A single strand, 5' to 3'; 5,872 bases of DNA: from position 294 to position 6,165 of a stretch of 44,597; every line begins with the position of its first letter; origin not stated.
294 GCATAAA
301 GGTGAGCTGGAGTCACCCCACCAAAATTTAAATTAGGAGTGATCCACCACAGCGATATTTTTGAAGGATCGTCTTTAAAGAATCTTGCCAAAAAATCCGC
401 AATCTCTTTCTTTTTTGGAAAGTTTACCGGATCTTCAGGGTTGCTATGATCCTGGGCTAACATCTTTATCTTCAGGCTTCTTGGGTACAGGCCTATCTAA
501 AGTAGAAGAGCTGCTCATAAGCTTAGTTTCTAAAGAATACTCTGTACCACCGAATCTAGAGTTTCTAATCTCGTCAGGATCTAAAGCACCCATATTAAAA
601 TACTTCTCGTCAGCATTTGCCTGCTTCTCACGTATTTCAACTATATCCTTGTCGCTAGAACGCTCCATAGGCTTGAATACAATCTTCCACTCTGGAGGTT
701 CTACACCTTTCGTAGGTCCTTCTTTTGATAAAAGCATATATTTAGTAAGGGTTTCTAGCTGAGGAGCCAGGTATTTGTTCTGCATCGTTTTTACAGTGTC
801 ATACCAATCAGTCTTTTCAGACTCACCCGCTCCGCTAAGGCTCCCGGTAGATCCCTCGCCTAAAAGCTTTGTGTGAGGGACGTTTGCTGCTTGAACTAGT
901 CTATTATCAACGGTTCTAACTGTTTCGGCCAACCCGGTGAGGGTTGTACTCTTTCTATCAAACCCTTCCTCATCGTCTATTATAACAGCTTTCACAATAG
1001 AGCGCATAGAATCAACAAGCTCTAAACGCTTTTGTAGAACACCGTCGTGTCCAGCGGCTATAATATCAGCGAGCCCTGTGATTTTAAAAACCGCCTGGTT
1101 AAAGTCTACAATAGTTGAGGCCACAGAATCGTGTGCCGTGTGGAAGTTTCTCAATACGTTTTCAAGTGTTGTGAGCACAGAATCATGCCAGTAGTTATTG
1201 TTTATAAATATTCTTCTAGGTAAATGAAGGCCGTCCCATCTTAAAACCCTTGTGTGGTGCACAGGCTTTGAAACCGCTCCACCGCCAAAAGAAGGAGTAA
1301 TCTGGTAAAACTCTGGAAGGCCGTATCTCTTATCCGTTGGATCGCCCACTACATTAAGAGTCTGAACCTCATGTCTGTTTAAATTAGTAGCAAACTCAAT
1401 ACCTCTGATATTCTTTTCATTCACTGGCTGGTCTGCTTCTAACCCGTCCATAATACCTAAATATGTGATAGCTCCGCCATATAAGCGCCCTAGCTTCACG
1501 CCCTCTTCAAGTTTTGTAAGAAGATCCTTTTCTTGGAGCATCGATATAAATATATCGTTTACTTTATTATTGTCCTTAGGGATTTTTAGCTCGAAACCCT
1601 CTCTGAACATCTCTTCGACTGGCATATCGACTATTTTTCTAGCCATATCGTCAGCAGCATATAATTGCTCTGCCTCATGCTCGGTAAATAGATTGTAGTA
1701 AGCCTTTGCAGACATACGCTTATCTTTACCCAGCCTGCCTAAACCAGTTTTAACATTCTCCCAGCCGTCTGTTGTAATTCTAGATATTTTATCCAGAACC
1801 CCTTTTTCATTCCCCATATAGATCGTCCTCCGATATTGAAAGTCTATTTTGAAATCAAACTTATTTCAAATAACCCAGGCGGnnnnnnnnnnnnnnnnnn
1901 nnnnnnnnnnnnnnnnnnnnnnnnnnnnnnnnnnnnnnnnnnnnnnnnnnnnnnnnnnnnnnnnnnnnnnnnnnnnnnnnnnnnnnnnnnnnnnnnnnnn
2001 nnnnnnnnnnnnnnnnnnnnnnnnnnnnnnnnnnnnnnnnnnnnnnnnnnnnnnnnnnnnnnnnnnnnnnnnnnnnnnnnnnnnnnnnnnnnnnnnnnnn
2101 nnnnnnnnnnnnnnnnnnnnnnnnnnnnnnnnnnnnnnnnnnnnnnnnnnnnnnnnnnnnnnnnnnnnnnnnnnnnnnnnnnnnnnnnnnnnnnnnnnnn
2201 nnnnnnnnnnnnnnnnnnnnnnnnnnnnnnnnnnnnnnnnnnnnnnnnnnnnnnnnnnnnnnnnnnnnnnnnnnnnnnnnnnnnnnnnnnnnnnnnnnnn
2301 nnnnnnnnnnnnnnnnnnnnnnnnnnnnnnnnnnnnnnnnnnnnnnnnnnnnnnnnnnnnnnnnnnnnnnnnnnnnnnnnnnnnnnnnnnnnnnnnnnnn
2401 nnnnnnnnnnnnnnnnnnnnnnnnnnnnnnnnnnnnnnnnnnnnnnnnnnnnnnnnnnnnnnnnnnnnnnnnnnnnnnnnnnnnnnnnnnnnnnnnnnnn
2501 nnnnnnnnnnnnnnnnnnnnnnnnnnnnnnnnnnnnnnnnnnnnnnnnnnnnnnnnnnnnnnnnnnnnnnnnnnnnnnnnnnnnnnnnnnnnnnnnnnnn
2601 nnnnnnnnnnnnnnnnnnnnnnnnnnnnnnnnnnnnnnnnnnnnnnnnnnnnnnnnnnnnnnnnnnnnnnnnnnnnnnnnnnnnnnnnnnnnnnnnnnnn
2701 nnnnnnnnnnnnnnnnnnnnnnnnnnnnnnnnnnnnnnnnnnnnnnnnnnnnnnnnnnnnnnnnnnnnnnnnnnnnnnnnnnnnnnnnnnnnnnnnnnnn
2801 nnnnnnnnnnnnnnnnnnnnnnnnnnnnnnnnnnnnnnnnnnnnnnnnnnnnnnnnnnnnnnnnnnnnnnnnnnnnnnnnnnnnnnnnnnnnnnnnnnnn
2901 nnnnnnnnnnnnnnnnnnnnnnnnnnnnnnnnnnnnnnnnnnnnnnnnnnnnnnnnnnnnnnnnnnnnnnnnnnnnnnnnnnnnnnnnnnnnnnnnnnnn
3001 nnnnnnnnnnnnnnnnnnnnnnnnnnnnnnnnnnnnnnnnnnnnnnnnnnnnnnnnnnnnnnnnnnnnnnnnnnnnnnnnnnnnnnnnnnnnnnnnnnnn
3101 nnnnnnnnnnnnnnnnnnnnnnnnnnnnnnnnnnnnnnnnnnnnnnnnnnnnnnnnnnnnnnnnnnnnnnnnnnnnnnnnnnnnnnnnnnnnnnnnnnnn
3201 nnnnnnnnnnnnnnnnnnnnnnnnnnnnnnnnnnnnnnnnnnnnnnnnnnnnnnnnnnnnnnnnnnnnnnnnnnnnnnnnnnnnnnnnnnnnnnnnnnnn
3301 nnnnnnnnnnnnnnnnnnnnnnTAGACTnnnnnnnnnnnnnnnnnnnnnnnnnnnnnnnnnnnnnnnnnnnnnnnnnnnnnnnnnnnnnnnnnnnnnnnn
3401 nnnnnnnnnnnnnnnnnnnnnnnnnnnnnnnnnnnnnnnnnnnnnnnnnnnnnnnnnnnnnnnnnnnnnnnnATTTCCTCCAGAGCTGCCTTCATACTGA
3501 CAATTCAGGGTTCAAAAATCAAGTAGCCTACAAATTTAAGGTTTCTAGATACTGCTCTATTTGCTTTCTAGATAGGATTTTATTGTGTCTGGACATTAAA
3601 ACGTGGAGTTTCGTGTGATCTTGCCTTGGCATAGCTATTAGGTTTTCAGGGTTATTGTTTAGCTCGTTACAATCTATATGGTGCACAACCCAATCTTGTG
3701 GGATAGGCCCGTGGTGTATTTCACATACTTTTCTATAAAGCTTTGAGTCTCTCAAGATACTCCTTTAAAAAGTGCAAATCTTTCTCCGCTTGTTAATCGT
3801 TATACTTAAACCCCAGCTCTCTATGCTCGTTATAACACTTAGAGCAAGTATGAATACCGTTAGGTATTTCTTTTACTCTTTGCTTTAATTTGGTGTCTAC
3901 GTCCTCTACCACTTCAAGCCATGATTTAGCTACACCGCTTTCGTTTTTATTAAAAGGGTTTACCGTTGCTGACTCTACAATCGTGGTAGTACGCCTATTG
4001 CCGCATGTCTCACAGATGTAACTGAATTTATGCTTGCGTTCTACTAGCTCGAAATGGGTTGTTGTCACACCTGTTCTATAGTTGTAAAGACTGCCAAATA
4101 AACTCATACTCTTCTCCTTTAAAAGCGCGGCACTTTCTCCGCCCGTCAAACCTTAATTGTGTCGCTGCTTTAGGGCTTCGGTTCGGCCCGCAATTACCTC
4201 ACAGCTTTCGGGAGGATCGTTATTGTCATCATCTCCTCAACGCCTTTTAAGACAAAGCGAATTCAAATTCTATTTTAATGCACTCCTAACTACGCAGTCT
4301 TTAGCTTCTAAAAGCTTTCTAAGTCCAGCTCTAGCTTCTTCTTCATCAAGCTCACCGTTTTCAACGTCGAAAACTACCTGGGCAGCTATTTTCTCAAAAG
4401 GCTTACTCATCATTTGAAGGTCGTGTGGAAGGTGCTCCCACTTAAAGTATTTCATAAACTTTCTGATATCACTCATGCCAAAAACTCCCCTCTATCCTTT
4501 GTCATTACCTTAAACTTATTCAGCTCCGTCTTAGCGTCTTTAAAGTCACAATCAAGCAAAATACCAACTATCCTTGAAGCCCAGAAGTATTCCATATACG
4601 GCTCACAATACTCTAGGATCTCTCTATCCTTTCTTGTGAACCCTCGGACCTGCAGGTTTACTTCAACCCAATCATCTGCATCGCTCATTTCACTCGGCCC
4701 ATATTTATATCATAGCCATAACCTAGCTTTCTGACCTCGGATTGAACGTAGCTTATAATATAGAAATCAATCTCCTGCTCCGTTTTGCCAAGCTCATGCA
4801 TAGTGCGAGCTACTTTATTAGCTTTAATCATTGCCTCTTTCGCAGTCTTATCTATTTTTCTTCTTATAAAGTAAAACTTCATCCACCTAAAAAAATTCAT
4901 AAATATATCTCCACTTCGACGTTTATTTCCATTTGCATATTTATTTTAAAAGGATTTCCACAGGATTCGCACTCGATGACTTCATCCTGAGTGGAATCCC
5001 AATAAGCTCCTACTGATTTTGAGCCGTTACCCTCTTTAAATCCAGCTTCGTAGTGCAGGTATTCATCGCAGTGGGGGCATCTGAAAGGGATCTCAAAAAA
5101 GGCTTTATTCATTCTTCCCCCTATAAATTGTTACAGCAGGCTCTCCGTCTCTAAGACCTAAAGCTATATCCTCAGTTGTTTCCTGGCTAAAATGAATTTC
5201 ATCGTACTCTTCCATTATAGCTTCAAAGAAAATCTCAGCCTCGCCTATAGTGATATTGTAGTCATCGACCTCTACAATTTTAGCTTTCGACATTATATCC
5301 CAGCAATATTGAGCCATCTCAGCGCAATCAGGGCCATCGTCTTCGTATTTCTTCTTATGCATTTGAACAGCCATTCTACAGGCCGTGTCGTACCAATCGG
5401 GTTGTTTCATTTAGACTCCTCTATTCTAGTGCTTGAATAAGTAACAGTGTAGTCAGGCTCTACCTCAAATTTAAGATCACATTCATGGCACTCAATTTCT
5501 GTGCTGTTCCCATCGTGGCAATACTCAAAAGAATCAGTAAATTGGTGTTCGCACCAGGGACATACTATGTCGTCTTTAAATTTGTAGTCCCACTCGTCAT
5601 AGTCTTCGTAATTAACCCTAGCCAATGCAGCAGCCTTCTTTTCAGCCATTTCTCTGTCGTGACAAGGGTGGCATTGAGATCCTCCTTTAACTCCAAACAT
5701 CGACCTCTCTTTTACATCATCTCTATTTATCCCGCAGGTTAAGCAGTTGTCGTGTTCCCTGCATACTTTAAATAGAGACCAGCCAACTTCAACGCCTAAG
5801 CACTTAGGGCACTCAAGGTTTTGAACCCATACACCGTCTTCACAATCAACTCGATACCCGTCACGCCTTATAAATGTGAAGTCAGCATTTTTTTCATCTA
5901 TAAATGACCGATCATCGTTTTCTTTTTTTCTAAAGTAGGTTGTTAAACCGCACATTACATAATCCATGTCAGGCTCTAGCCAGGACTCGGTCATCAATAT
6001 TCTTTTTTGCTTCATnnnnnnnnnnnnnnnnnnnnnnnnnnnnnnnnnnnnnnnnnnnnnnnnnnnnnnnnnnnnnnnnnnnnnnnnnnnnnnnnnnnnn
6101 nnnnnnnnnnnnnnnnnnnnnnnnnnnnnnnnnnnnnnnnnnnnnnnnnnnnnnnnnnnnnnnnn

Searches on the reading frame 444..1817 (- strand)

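Call 17: search_protein_families(library=phrogs, proteins=[window:444-1817:-], max_evalue=0.001)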
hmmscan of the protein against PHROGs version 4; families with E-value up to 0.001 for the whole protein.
window:444-1817:- (457 aa): 7 families
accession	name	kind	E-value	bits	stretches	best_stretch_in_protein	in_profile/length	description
phrog_146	-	head and packaging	7.4e-98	329.9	1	12-427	20-427/587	portal protein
phrog_15528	-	head and packaging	1.1e-40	140.8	1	44-430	61-459/794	portal protein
phrog_220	-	head and packaging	9.5e-35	120.9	1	61-433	67-448/1338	minor head protein and DNA pilot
phrog_12751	-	unknown function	3.8e-22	79.8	1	205-420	5-217/283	-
phrog_15615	-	head and packaging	8.2e-21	75.3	1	16-213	6-193/194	virion structural protein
phrog_4660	-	head and packaging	6.7e-12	45.6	1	263-419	325-474/765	minor head protein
phrog_30637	-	unknown function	1.7e-09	37.1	1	185-423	4-239/1119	-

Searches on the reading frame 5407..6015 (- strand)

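Call 17: search_protein_families(library=phrogs, proteins=[window:5407-6015:-], max_evalue=0.001)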
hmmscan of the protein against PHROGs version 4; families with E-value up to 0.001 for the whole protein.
window:5407-6015:- (202 aa): 4 families
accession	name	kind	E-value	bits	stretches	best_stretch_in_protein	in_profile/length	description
phrog_27543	-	unknown function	1.6e-27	97.5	1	52-200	46-187/197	-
phrog_6504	-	unknown function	1.1e-09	39.3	1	145-199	3-60/61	-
phrog_14328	-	unknown function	1.7e-05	25.9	1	115-199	45-125/141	-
phrog_27542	-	unknown function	3.8e-05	24.7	1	150-191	7-47/75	-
